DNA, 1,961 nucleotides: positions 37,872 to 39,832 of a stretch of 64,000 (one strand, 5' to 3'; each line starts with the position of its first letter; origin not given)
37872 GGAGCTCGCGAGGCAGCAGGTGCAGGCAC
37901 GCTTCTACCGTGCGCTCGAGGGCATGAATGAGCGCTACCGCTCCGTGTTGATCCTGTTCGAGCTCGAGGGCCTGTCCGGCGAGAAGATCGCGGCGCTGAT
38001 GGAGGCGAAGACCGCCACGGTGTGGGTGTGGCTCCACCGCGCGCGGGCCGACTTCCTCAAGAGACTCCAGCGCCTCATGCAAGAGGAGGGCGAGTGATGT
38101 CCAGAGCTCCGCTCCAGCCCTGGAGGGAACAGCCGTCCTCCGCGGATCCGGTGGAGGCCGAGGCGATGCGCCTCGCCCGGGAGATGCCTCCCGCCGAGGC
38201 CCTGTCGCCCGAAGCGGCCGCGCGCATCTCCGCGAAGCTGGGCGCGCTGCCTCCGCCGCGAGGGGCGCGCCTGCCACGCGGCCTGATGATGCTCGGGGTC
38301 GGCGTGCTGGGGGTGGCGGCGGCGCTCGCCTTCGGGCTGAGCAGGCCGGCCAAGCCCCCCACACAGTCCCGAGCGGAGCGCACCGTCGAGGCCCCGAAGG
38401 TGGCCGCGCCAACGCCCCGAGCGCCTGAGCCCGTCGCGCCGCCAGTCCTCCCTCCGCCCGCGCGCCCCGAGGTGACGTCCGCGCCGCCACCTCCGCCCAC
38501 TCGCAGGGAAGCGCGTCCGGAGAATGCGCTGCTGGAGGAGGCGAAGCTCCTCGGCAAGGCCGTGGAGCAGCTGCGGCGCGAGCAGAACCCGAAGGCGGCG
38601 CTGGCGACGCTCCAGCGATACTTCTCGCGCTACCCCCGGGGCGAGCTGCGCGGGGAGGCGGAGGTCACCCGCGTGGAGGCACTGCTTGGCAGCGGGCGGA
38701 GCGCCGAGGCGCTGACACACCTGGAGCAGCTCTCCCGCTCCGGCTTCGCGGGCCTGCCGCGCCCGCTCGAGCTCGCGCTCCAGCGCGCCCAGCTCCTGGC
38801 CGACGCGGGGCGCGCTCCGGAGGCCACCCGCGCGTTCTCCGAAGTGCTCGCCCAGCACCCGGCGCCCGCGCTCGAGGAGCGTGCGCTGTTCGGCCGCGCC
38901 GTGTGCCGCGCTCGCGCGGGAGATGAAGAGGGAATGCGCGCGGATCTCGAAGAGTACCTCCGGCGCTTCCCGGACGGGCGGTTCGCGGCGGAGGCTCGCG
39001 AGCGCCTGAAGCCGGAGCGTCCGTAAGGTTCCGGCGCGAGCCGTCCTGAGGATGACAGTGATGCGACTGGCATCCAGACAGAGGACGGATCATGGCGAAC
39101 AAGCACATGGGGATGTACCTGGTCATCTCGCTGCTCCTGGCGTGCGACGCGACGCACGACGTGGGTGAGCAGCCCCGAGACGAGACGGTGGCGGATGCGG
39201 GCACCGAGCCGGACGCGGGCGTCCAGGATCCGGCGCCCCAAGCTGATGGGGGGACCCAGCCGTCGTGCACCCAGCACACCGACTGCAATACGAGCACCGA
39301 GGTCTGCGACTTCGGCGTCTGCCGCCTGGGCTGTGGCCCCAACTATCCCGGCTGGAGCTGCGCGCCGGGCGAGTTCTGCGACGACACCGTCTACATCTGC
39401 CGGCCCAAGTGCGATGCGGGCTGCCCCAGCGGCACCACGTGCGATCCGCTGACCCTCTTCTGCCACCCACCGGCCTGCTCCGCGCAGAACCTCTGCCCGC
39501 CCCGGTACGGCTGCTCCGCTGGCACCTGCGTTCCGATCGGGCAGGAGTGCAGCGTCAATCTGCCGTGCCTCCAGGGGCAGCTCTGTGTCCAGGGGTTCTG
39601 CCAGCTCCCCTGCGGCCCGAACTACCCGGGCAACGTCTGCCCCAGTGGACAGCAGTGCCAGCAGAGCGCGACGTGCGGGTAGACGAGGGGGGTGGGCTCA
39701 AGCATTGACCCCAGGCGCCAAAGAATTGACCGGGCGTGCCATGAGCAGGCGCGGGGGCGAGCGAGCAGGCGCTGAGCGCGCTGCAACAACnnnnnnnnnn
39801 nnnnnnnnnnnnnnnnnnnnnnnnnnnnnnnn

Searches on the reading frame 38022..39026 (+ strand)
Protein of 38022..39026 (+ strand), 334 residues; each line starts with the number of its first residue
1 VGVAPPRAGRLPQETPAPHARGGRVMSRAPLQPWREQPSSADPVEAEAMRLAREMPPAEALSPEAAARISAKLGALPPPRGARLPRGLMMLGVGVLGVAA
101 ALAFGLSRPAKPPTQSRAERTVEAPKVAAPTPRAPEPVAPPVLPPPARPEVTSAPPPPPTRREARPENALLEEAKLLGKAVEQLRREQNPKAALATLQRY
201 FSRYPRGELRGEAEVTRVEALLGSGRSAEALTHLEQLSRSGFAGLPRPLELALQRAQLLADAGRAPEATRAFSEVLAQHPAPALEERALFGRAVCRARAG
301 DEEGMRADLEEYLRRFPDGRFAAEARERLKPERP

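Call 74: search_protein_families(library=pfam, proteins=[window:38022-39026:+], max_evalue=0.001)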
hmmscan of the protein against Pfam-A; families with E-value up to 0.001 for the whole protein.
window:38022-39026:+ (334 aa): 5 families
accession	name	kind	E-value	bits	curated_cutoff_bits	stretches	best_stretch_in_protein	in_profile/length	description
PF13174.12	TPR_6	-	7.7e-09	36.1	26.3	0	288-318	2-32/33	Tetratricopeptide repeat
PF13428.12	TPR_14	-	2.7e-07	31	23.5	0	250-281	2-33/44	Tetratricopeptide repeat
PF13432.12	TPR_16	-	2.9e-06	28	32.7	2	253-319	1-64/65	Tetratricopeptide repeat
PF13371.12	TPR_9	-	0.00028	21.3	35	0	290-329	33-72/73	Tetratricopeptide repeat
PF14559.12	TPR_19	-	0.0006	20.5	25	0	221-283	1-60/68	Tetratricopeptide repeat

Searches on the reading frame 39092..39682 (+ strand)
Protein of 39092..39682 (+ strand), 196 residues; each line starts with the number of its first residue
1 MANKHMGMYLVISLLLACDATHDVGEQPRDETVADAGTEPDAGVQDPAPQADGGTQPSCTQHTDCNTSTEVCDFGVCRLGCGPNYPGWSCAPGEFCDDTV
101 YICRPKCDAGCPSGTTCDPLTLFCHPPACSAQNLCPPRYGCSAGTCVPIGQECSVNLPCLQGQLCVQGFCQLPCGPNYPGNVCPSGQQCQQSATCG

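Call 74: search_protein_families(library=pfam, proteins=[window:39092-39682:+], max_evalue=0.001)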
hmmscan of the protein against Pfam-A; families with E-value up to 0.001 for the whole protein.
window:39092-39682:+ (196 aa): 1 family
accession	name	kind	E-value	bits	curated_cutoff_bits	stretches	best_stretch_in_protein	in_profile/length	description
PF23416.1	DUF7107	-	0.00029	21.5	24.6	0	129-170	2-46/48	Domain of unknown function (DUF7107)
